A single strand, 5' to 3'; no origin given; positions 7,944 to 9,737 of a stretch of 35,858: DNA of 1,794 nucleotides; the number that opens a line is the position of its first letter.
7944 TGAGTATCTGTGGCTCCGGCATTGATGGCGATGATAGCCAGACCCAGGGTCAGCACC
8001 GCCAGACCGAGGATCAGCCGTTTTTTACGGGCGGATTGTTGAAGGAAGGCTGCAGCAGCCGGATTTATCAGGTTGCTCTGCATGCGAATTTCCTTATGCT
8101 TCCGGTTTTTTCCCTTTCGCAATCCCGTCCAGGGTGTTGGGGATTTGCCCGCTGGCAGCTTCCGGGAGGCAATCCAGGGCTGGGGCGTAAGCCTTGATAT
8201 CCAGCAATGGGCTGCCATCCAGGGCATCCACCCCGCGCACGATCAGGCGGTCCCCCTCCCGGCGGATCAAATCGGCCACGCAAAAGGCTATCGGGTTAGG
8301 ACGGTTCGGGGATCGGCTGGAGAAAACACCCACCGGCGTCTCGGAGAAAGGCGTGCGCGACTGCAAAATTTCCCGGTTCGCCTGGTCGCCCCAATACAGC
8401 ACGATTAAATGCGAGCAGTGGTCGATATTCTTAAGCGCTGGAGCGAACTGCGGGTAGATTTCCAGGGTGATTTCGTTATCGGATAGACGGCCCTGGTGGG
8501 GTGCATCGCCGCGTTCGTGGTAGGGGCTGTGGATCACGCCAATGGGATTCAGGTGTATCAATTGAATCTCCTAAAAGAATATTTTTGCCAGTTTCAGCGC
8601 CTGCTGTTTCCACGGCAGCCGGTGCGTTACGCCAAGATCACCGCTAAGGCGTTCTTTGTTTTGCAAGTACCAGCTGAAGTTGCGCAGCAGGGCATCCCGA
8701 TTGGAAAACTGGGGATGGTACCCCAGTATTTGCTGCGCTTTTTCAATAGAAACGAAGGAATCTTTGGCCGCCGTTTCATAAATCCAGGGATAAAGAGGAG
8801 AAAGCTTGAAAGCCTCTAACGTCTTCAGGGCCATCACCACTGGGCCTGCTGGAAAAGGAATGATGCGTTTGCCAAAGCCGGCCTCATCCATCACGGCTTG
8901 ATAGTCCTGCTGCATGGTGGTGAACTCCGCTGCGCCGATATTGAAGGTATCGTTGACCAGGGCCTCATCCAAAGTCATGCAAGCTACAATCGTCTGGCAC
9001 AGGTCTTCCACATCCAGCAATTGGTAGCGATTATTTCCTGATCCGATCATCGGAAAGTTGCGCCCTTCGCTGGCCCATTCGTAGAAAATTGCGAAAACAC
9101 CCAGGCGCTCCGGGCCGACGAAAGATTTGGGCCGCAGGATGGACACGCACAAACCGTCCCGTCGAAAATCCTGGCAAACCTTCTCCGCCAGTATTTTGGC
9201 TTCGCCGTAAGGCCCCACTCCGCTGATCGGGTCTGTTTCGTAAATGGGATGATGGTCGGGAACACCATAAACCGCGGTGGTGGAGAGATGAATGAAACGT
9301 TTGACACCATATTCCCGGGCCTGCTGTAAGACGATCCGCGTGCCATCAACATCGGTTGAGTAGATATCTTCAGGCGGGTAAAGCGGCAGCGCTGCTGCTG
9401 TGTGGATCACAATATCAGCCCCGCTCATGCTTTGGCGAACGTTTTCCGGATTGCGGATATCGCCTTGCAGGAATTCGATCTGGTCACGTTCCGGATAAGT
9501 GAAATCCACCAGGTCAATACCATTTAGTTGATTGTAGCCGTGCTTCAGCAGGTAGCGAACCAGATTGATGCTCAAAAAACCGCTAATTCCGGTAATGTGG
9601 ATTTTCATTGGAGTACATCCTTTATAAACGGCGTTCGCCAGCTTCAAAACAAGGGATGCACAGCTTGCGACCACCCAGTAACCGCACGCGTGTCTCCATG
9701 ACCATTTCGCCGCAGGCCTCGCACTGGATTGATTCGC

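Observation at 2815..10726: Fur-controlled metal/corrinoid-type ABC importer operon with unusual companions (FwdE-like, TsaA-like, epimerase, O-methyltransferase, Zn-ribbon HTH)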

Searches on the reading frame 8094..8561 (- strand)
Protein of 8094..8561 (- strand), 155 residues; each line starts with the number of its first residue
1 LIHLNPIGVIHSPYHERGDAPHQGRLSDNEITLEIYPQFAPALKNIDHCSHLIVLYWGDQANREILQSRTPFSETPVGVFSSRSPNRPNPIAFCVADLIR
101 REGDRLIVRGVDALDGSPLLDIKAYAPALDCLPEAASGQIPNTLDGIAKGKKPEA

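Call 4: search_protein_families(library=pfam, proteins=[window:8094-8561:-], max_evalue=0.01)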
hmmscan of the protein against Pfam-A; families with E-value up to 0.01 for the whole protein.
window:8094-8561:- (155 aa): 1 family
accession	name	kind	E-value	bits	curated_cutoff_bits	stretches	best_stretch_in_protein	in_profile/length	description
PF01980.22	TrmO_N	-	2.7e-30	105.4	26.8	1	19-130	1-116/116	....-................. O N-terminal domain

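Call 5: search_protein_families(library=ncbifam, proteins=[window:8094-8561:-], max_evalue=0.01)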
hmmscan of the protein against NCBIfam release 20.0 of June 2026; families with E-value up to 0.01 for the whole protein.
window:8094-8561:- (155 aa): 1 family
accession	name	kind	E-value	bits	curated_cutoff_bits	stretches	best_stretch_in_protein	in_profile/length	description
TIGR00104.1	tRNA_TsaA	equivalog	4.4e-43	146.9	93.25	1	2-135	4-141/143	tRNA (N6-threonylcarbamoyladenosine(37)-N6)-methyltransferase TrmO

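Call 43: search_solved_structures(query=window:8094-8561:-, max_evalue=0.001)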
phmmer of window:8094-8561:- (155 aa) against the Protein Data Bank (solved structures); distinct sequences matched with E-value up to 0.001: 4.
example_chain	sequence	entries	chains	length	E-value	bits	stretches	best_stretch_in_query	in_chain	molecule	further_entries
2nv4_A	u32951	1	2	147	2.7e-38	134.8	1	4-140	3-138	UPF0066 protein AF_0241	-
3okx_A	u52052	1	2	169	4.6e-22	82.1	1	7-124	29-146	YaeB-like protein RPA0152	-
7btu_A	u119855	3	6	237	1e-16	64.7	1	4-147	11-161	Putative tRNA (Adenine(37)-N6)-methyltransferase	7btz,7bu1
1xqb_A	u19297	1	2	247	3.5e-15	59.7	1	3-138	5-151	Hypothetical UPF0066 protein HI0510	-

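Call 57: find_related_loci(query=A4, collection=metagenome_contigs, flank=8000)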
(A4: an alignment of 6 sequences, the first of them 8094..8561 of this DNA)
Query A4 (155 aa) in metagenome_contigs; peptide patterns used: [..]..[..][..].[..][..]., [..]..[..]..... (x = any residue, [..] = any of these).
600 stretches matched a pattern (row limit reached: there are more); 567 encode a relative of the query (tblastn E <= 1e-3); the best 80 are kept; 80 distinct loci.
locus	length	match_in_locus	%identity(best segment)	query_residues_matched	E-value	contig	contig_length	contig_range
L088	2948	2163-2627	99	1-155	2e-105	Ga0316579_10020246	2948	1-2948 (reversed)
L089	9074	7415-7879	78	1-155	2e-81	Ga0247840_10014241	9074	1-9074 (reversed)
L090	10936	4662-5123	80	2-155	3e-80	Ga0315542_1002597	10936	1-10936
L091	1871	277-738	78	2-155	3e-82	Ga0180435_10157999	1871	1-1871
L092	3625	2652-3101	75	2-151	1e-75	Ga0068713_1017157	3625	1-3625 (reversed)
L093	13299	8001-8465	73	1-155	1e-73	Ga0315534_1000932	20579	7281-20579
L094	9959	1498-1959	71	1-154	2e-72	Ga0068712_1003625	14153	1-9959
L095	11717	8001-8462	65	2-154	3e-67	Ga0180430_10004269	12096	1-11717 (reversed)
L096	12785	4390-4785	69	2-132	1e-58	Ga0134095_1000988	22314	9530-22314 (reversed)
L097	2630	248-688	61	2-147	1e-55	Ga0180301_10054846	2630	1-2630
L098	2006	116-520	59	1-135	1e-54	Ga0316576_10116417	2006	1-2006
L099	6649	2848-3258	57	2-138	8e-51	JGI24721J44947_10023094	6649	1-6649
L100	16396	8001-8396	56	1-132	7e-50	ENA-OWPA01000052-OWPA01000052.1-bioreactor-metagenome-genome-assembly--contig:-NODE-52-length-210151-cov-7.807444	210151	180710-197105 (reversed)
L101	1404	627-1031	56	4-138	2e-51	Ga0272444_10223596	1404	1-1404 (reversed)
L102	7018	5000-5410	55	2-138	1e-49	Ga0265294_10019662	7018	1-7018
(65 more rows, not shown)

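Call 61: search_protein_families(library=pfam, proteins=[L090:1527-2681:+, L090:2678-3613:+, L090:9520-10314:+, L090:10382-10864:-, L093:6502-6945:+, L093:5502-6161:-, L093:3621-4745:-, L093:556-1803:+], max_evalue=0.001)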
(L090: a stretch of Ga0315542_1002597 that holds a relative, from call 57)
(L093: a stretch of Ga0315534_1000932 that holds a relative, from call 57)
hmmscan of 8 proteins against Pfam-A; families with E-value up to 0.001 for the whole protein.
L090:1527-2681:+ (385 aa): 9 families
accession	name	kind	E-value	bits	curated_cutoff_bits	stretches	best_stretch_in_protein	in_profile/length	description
PF13649.12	Methyltransf_25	-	1.9e-10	41.8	27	1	169-260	1-94/97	Methyltransferase domain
PF08241.18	Methyltransf_11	-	7.4e-10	39.8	21.2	1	170-260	1-88/95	Methyltransferase domain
PF00398.26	RrnaAD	-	1.8e-09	37.6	24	1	163-220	28-83/263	Ribosomal RNA adenine dimethylase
PF13489.12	Methyltransf_23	-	1.2e-07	32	27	1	153-253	10-102/164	Methyltransferase domain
PF08242.18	Methyltransf_12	-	3.3e-07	31.4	30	1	170-259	1-92/98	Methyltransferase domain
PF10294.15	Methyltransf_16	-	0.00012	22.3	21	1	166-259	47-147/174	Lysine methyltransferase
PF05958.17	tRNA_U5-meth_tr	-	0.00017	21.2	23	1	167-218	203-254/357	tRNA (Uracil-5-)-methyltransferase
PF13847.12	Methyltransf_31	-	0.00019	21.5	27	1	165-260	3-102/145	Methyltransferase domain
PF01135.25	PCMT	-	0.00032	21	20.3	1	163-218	71-129/210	Protein-L-isoaspartate(D-aspartate) O-methyltransferase (PCMT)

L090:2678-3613:+ (312 aa): 1 family
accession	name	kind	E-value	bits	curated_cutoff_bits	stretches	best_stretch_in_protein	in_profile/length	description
PF02663.19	FmdE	-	2.8e-31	108.8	22.9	1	118-253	1-133/133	FmdE, Molybdenum formylmethanofuran dehydrogenase operon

L090:9520-10314:+ (265 aa): 3 families
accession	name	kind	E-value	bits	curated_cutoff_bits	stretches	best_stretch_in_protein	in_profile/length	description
PF08241.18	Methyltransf_11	-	7.4e-08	33.4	21.2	1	98-190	1-94/95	Methyltransferase domain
PF13649.12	Methyltransf_25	-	1.5e-05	26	27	1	98-187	2-97/97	Methyltransferase domain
PF13489.12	Methyltransf_23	-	7.7e-05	22.9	27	1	86-202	9-127/164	Methyltransferase domain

L090:10382-10864:- (161 aa): 0 families

L093:6502-6945:+ (148 aa): 1 family
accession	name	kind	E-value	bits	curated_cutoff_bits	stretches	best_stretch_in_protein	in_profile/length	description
PF01475.25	FUR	-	2.7e-23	82.8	23.1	1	13-114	1-102/121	Ferric uptake regulator family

L093:5502-6161:- (220 aa): 7 families
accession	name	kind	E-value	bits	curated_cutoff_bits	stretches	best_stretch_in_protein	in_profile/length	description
PF08241.18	Methyltransf_11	-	2.3e-17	63.8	21.2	1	53-138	1-90/95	Methyltransferase domain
PF13649.12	Methyltransf_25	-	6e-14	52.9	27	1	52-137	1-95/97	Methyltransferase domain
PF13489.12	Methyltransf_23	-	1.2e-09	38.6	27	1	33-144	8-119/164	Methyltransferase domain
PF08242.18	Methyltransf_12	-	4e-08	34.3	30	1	53-138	1-95/98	Methyltransferase domain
PF13847.12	Methyltransf_31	-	4e-08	33.5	27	1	48-141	3-107/145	Methyltransferase domain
PF07021.18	MetW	-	2.5e-05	24.4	21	1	43-139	8-106/193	Methionine biosynthesis protein MetW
PF01209.24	Ubie_methyltran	-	4.2e-05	23.4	20.1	1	44-144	43-152/233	ubiE/COQ5 methyltransferase family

L093:3621-4745:- (375 aa): 5 families
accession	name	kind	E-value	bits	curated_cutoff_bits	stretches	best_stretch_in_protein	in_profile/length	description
PF01980.22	TrmO_N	-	8.8e-25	87.6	26.8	1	268-373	3-109/116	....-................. O N-terminal domain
PF07615.16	Ykof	-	1.6e-08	35.3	21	1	167-243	2-79/81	YKOF-related Family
PF07883.17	Cupin_2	-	9.9e-08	32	27.2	1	90-156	2-68/70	Cupin domain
PF02311.25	AraC_binding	-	4.9e-05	23.5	21.1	1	110-189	27-113/135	AraC-like ligand binding domain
PF01910.22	Thiamine_BP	-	0.00013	22.3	24.9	1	169-236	1-70/92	Thiamine-binding protein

L093:556-1803:+ (416 aa): 3 families
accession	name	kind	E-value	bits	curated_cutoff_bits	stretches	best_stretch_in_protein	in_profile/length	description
PF07690.21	MFS_1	-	8.3e-32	110.9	33.4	2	234-395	3-160/347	Major Facilitator Superfamily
PF12832.13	MFS_1_like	-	4.1e-09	36.4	25.2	1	41-391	21-373/373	MFS_1 like family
PF00083.30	Sugar_tr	-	0.00059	19.3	22.3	0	262-352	45-134/452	Sugar (and other) transporter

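Call 74: search_protein_families(library=ncbifam, proteins=[L090:2678-3613:+, L093:3621-4745:-], max_evalue=0.00001)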
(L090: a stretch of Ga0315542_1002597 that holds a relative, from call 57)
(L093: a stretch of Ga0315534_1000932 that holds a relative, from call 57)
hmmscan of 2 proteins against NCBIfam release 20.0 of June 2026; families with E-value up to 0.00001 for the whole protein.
L090:2678-3613:+ (312 aa): 0 families

L093:3621-4745:- (375 aa): 1 family
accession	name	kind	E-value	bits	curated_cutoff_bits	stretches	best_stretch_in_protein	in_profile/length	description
TIGR00104.1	tRNA_TsaA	equivalog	1.2e-27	96.9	93.25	1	250-373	1-129/143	tRNA (N6-threonylcarbamoyladenosine(37)-N6)-methyltransferase TrmO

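Call 91: search_solved_structures(query=window:8094-8561:-, max_evalue=1e-10, show_alignments=3)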
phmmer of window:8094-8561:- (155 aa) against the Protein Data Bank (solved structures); distinct sequences matched with E-value up to 1e-10: 4.
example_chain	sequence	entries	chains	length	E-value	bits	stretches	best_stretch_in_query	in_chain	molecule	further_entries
2nv4_A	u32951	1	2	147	2.7e-38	134.8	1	4-140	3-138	UPF0066 protein AF_0241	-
3okx_A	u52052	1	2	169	4.6e-22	82.1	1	7-124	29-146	YaeB-like protein RPA0152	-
7btu_A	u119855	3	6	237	1e-16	64.7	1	4-147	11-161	Putative tRNA (Adenine(37)-N6)-methyltransferase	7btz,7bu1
1xqb_A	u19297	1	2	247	3.5e-15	59.7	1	3-138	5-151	Hypothetical UPF0066 protein HI0510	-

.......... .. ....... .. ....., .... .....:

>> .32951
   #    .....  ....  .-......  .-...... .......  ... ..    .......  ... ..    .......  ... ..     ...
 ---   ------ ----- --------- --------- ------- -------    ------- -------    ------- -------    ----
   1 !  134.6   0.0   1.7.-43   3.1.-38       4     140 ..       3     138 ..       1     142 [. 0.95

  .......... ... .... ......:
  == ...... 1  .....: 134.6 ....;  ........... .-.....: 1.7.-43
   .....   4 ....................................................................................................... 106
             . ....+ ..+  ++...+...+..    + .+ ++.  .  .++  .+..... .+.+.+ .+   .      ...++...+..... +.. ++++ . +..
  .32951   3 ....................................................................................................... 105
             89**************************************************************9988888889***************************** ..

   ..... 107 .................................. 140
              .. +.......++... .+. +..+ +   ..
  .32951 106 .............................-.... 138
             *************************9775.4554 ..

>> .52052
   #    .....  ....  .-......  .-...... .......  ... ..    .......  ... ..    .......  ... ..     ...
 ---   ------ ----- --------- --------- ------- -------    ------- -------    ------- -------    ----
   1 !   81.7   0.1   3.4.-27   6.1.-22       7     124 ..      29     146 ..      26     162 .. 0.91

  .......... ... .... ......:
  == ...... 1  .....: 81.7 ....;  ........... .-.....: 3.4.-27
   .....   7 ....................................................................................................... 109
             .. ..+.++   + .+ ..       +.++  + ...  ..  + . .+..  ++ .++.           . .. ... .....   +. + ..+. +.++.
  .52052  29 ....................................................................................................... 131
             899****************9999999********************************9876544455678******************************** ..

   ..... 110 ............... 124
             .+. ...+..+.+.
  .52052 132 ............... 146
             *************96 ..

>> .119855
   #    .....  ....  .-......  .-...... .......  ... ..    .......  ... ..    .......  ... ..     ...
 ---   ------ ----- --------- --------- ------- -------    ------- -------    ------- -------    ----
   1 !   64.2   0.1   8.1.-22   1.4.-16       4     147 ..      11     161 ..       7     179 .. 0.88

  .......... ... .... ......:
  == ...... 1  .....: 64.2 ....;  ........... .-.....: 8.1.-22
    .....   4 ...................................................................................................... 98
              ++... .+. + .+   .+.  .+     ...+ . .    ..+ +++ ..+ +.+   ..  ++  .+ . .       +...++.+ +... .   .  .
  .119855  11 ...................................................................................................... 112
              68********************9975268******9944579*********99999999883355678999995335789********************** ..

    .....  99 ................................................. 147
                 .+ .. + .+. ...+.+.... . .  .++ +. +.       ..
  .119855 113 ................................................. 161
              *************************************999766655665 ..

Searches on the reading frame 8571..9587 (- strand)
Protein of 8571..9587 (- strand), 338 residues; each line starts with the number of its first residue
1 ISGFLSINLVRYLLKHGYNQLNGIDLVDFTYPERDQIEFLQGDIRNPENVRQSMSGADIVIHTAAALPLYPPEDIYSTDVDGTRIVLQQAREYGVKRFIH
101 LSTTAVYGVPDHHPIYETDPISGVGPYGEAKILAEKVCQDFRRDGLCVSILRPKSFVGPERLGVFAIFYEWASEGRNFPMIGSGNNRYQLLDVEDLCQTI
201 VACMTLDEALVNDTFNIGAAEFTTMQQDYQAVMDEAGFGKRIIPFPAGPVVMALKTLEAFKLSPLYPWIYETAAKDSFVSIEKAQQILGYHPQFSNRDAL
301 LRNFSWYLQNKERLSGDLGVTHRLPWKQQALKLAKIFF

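Call 4: search_protein_families(library=pfam, proteins=[window:8571-9560:-], max_evalue=0.01)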
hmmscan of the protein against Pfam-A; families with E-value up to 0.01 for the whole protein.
window:8571-9560:- (329 aa): 7 families
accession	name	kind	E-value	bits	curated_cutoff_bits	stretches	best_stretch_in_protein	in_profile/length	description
PF01370.27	Epimerase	-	3.9e-34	118.6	20.9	1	1-209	15-240/240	NAD dependent epimerase/dehydratase family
PF16363.11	GDP_Man_Dehyd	-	1.4e-19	71.2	27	1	24-285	50-323/332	GDP-mannose 4,6 dehydratase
PF01073.25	3Beta_HSD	-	9.2e-15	54.8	22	1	27-200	46-235/280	3-beta hydroxysteroid dehydrogenase/isomerase family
PF13460.12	NAD_binding_10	-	4.8e-12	46.5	27.2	1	24-148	37-147/184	NAD(P)H-binding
PF07993.18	NAD_binding_4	-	9.7e-11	41.7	20.1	1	25-154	60-214/258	Male sterility protein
PF04321.23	RmlD_sub_bind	-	6.7e-07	29.1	27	1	32-131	34-138/287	RmlD substrate binding domain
PF02719.21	Polysacc_synt_2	-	7.1e-07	29.1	20.2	1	29-95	57-129/293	Polysaccharide biosynthesis protein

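Call 5: search_protein_families(library=ncbifam, proteins=[window:8571-9560:-], max_evalue=0.01)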
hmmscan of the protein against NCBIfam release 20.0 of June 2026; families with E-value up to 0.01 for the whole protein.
window:8571-9560:- (329 aa): 22 families
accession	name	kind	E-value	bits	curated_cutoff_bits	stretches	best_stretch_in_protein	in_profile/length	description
TIGR04180.1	EDH_00030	hypoth_equivalog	4.9e-26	91.5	475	1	9-219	31-248/297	NAD-dependent 4,6-dehydratase LegB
TIGR03466.1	HpnA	hypoth_equivalog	1.1e-23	83.7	367.65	1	27-302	44-325/327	hopanoid-associated sugar epimerase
TIGR01181.1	dTDP_gluc_dehyt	equivalog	2.3e-17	63.1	365.1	1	25-303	49-316/321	dTDP-glucose 4,6-dehydratase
TIGR01179.1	galE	equivalog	2.5e-17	62.7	262.3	1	26-143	47-172/332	UDP-glucose 4-epimerase GalE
NF042422.1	oxyalk_red_OleD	equivalog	5.4e-15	55.6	580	1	28-293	43-323/329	2-alkyl-3-oxoalkanoate reductase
NF042423.1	oxyalk_red_Shew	equivalog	2.2e-13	50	580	1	21-155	42-182/331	2-alkyl-3-oxoalkanoate reductase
TIGR01746.1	Thioester-redct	subfamily_domain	8e-12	45.1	213.35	1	26-155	61-203/371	thioester reductase domain-containing protein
NF052578.1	StrlDmthSdmBMthl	equivalog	2.7e-10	40.5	600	1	27-151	44-173/328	sterol demethylase protein SdmB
NF007956.0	PRK10675.1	subfamily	3.4e-09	36.3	394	1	27-142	51-175/338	UDP-glucose 4-epimerase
TIGR03589.1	PseB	equivalog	3.7e-09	36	407.75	1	22-95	50-126/324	UDP-N-acetylglucosamine 4,6-dehydratase (inverting)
NF041293.1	G6PDh_Azf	equivalog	4.3e-09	36.1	400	1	25-97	45-118/252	NAD-dependent glucose-6-phosphate dehydrogenase Azf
TIGR02622.1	CDP_4_6_dhtase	equivalog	5.5e-09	35.6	278.45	1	29-134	57-170/352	CDP-glucose 4,6-dehydratase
NF011728.1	PRK15181.1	equivalog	2e-08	33.6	760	1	28-303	71-342/348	Vi polysaccharide biosynthesis UDP-N-acetylglucosaminuronic acid C-4 epimerase TviC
NF043036.1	ErythonDh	equivalog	3.4e-08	33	325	1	11-137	37-168/321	D-erythronate dehydrogenase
NF047922.1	GDPFucSynFcl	equivalog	9.1e-08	31.9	500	1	60-256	72-282/308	GDP-L-fucose synthase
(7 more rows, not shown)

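Call 63: search_solved_structures(query=window:8571-9587:-, max_evalue=1e-8)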
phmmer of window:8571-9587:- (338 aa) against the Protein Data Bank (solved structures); distinct sequences matched with E-value up to 1e-8: 36.
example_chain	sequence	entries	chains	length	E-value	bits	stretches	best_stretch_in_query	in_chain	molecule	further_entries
1r6d_A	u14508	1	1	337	1.2e-18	70.4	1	36-222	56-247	TDP-glucose-4,6-dehydratase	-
1r66_A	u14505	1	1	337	1.7e-18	69.9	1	36-222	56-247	TDP-glucose-4,6-dehydratase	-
6pmh_A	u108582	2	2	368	1.9e-16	63.1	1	3-313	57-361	UDP-glucose 4-epimerase related protein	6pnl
4zrm_A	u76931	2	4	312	9.7e-16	60.8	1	3-246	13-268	UDP-glucose 4-epimerase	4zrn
7ys8_A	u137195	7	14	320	2.2e-14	56.4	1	57-235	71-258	UDP-glucose 4-epimerase | UDP-glucose 4-epimerase along with EC 5.1.3.2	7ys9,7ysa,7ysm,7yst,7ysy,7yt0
8shh_A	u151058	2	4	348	1.4e-13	53.7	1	33-237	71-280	dTDP-glucose 4,6-dehydratase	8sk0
3wj7_A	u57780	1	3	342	1.6e-13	53.6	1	37-310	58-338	Putative oxidoreductase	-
6wjb_A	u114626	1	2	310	1.8e-13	53.3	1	3-231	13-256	NAD-dependent epimerase/dehydratase family protein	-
2hun_A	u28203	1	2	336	2e-13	53.2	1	3-245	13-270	336aa long hypothetical dTDP-glucose 4,6-dehydratase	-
8rdg_A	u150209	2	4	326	2.3e-13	53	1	3-241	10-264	SDR family NAD(P)-dependent oxidoreductase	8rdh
8rdi_A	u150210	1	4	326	8.4e-13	51.2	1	3-241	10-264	SDR family NAD(P)-dependent oxidoreductase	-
6wj9_A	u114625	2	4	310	9.1e-13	51.1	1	3-231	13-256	NAD-dependent epimerase/dehydratase family protein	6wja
3enk_A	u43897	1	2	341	2.3e-12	49.7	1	69-143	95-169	UDP-glucose 4-epimerase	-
4u7w_A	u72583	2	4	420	2.5e-12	49.6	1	55-246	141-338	MxaA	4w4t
8vr2_A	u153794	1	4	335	3.8e-12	49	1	18-224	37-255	NAD-dependent epimerase/dehydratase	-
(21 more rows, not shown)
